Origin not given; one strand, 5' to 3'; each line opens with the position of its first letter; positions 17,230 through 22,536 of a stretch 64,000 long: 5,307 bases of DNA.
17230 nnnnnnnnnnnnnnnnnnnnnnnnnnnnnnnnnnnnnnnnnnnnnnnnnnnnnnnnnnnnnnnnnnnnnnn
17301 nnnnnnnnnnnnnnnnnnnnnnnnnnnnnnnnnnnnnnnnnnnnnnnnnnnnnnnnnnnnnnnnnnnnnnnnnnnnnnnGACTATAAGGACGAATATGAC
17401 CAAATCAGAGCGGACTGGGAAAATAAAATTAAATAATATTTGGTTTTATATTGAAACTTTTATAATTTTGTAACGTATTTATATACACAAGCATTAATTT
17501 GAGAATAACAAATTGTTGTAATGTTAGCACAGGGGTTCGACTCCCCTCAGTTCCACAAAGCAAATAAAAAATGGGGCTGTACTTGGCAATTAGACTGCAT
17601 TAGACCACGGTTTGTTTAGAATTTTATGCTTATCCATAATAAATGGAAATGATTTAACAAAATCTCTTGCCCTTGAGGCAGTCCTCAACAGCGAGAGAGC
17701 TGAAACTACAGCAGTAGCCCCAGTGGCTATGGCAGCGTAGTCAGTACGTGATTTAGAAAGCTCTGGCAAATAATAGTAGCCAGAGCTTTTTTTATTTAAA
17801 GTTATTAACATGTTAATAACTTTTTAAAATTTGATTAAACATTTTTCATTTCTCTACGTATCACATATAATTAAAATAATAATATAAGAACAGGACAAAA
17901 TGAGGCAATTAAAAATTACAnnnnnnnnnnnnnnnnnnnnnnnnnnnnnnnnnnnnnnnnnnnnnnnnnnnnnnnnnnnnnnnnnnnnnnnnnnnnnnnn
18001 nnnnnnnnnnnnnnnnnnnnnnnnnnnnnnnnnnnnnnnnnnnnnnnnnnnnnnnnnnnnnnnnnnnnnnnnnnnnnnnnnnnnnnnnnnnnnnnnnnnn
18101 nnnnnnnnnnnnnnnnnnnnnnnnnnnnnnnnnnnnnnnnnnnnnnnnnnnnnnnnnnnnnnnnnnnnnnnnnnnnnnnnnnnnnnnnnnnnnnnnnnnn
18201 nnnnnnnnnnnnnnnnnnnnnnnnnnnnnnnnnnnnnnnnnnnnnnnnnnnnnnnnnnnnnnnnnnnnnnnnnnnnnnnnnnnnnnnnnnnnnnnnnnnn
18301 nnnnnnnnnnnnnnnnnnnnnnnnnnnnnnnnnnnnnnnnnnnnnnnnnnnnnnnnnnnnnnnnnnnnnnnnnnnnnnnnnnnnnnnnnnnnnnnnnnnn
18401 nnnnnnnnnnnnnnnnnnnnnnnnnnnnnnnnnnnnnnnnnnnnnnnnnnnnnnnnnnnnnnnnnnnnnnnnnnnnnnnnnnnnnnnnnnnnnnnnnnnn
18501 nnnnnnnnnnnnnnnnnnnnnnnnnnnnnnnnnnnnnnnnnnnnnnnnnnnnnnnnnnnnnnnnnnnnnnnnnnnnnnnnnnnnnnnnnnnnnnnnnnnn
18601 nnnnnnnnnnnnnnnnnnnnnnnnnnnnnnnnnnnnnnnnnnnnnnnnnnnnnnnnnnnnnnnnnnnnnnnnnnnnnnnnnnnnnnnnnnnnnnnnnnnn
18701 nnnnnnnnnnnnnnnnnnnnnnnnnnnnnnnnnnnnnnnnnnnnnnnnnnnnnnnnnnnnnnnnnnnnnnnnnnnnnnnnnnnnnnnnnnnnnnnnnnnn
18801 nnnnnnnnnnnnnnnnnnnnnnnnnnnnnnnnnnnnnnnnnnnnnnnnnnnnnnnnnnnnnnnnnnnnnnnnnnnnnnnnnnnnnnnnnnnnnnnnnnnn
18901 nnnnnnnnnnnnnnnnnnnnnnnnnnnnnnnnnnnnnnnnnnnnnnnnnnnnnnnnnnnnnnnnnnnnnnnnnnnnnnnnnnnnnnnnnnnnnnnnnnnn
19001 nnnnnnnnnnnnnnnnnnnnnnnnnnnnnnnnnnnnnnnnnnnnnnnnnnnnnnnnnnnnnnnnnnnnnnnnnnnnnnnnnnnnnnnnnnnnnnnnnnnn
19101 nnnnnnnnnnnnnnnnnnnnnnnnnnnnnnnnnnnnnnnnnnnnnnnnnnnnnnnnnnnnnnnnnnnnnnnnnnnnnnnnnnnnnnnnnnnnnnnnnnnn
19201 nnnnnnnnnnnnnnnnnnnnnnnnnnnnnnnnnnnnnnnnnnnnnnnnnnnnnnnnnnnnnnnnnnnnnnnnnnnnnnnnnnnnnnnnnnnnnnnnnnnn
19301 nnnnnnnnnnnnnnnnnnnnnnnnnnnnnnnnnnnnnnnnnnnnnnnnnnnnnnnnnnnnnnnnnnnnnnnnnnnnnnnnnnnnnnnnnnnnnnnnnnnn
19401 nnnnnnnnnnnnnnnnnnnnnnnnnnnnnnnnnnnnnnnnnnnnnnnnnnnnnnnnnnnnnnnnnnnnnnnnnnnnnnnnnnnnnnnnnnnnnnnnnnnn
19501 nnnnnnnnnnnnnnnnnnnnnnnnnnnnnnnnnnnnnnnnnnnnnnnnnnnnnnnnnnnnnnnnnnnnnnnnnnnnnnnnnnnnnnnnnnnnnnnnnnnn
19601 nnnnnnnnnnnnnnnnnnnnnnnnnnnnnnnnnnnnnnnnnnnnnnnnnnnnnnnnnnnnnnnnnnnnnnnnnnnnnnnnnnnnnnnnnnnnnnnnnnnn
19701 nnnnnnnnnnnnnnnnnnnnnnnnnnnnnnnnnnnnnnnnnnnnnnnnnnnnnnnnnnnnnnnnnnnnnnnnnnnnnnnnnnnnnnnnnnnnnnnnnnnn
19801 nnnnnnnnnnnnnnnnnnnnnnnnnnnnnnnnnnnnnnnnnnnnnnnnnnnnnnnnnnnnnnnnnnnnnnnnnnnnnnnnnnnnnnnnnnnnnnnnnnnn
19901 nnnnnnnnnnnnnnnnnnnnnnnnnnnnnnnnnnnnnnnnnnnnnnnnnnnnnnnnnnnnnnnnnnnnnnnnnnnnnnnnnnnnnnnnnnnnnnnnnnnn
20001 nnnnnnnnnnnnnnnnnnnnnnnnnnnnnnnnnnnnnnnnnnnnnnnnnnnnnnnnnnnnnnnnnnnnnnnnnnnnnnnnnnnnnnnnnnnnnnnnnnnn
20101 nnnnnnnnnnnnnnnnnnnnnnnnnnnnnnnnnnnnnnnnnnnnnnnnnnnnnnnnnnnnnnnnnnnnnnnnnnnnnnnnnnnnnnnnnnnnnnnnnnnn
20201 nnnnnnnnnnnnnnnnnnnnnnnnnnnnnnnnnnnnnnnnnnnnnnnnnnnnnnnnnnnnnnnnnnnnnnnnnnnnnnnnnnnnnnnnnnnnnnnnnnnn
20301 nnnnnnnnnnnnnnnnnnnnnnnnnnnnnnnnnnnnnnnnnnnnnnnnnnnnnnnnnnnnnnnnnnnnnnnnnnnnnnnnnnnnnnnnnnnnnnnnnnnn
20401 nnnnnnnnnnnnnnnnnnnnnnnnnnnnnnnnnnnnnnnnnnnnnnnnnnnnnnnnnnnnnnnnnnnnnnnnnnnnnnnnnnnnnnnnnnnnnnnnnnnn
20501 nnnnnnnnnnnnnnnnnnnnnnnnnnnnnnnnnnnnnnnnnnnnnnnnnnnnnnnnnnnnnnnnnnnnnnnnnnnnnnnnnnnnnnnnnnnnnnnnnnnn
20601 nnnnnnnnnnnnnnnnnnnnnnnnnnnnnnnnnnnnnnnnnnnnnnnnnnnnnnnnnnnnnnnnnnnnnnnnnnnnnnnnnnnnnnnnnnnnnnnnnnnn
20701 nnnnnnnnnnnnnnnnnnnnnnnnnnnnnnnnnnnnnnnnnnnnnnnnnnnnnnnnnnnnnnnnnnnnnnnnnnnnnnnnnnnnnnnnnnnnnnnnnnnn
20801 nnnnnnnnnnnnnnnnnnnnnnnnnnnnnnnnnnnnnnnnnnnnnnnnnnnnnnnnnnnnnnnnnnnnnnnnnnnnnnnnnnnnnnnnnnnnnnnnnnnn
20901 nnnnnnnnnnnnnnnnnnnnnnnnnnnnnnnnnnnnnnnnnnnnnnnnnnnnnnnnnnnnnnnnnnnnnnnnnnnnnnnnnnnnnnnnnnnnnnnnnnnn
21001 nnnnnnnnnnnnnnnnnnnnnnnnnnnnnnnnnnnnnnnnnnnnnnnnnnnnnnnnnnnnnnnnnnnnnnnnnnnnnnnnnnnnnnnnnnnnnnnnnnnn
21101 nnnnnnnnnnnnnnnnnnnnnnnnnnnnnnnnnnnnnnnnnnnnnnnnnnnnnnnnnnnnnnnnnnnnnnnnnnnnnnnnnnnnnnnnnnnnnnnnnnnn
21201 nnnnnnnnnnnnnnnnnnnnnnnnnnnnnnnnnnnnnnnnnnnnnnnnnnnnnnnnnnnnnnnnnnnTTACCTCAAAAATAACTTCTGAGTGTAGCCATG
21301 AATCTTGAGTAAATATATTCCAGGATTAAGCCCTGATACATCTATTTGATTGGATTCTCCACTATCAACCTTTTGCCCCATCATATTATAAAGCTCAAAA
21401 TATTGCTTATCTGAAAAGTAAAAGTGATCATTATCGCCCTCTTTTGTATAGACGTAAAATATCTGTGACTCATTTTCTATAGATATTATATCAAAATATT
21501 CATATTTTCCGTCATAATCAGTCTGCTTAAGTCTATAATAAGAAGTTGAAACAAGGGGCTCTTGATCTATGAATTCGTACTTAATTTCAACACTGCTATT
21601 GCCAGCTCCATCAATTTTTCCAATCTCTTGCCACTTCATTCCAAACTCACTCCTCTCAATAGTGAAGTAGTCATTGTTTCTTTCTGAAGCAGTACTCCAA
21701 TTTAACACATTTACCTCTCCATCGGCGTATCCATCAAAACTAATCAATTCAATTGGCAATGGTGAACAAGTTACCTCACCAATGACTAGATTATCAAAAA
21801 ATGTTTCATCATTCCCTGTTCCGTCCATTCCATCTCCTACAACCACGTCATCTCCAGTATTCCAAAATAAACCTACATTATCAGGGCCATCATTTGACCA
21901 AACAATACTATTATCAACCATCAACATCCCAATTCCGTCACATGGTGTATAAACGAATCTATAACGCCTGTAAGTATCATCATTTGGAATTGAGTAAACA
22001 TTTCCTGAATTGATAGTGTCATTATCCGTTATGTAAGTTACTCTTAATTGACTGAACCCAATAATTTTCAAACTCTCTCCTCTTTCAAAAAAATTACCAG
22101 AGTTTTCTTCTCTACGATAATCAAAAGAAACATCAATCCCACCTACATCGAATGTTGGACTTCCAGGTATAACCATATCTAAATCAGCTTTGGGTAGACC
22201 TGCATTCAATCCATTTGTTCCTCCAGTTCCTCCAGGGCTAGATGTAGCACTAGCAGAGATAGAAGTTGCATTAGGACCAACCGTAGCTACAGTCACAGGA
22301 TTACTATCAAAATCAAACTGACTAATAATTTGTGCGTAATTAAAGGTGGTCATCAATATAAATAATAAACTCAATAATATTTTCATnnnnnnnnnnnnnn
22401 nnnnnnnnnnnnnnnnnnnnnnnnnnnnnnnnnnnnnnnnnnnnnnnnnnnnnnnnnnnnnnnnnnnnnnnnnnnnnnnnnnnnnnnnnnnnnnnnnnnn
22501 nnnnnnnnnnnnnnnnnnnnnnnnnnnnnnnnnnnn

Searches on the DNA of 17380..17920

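Call 74: search_rna_families(source=window, start=17380, end=17920, threshold=evalue, max_evalue=1, show_alignments=2)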
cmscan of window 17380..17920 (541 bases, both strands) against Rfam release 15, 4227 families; matches with E-value up to 1: 8.
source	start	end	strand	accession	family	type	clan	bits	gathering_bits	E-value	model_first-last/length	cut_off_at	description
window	17498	17740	+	RF04321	tmRNA_permuted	Gene;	-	37.9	47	3.8e-06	1-213/213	no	permuted transfer-messenger RNA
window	17531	17583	+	RF01850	beta_tmRNA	Gene;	CL00001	28.2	84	4.6e-07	86-152/331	no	Betaproteobacteria transfer-messenger RNA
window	17705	17793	+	RF02617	SSRC10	Gene; sRNA;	-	25.1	56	0.014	1-113/113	no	Streptococcus sRNA 10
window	17730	17794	+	RF02399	NsiR1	Gene; sRNA;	-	21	39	0.09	1-60/60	no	Nitrogen stress-induced RNA 1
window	17735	17790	+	RF02596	cyano_het_sRNA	Gene; sRNA;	-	19.3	35.7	0.26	1-56/56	no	Cyanobacteria heterocyst sRNA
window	17704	17808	+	RF03530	bglG-cis-reg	Cis-reg;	-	18.6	80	0.92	1-137/137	no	cis-regulatory element of the bglG/LicT operon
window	17709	17876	-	RF02546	LSU_trypano_mito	Gene; rRNA;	CL00112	15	60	0.64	1-561/561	no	Trypanosomatid mitochondrial large subunit ribosomal RNA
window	17757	17791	-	RF02503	Atu_C9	Gene; sRNA;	-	11.9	40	0.69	161-192/192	no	Rhizobiales sRNA Atu_C9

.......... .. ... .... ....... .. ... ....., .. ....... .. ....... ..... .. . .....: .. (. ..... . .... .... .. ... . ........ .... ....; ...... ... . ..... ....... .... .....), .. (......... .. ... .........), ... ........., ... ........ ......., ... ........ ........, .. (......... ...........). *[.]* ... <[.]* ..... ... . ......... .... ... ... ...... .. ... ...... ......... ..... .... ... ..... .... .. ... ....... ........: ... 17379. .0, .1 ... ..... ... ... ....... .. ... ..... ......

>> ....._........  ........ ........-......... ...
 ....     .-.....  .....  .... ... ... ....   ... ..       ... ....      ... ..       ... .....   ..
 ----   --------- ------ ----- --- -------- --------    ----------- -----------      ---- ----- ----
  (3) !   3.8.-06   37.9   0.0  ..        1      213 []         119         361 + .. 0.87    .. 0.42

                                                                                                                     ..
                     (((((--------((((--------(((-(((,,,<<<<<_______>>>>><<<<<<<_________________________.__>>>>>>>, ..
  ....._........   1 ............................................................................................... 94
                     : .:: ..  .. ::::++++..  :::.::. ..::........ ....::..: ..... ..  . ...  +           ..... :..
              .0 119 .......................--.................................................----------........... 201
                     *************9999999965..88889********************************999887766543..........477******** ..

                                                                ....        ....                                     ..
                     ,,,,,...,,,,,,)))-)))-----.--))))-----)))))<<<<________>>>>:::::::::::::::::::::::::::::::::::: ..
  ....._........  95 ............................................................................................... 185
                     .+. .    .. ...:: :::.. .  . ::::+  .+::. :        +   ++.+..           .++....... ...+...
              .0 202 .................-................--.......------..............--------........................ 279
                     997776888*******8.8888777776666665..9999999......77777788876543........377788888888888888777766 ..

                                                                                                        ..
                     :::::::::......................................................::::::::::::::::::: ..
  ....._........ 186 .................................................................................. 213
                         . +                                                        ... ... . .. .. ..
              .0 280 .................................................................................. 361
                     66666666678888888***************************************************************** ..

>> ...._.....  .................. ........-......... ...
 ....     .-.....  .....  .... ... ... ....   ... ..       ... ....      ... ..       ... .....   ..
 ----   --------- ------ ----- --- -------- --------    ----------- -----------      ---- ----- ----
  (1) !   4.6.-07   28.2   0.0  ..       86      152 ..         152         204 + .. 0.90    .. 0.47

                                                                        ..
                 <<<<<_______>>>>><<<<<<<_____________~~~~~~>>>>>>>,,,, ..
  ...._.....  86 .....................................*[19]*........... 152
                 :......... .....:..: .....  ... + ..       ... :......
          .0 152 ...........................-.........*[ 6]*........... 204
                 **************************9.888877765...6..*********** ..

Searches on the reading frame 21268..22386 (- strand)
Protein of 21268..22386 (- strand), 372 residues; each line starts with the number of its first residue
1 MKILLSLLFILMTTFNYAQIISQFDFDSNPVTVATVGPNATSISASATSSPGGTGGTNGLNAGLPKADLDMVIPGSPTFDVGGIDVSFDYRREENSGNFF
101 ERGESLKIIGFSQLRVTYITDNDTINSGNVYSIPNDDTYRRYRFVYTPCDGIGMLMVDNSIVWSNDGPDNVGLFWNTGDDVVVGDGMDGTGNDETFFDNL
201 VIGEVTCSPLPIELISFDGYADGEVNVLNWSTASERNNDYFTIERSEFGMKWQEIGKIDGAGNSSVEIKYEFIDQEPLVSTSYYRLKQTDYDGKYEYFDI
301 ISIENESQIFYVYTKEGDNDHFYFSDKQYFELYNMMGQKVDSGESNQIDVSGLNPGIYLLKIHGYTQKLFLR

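Call 53: search_protein_families(library=pfam, proteins=[window:21268-22386:-], max_evalue=0.01)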
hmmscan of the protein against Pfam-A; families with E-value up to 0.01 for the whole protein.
window:21268-22386:- (372 aa): 1 family
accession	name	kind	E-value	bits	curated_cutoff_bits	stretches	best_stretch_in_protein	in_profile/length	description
PF18962.6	Por_Secre_tail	-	3.6e-06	27.6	27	1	327-366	21-66/75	Secretion system C-terminal sorting domain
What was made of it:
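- A type IX secretion sorting domain in the product of 21268-22386 points to a Bacteroidota host (call 53).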
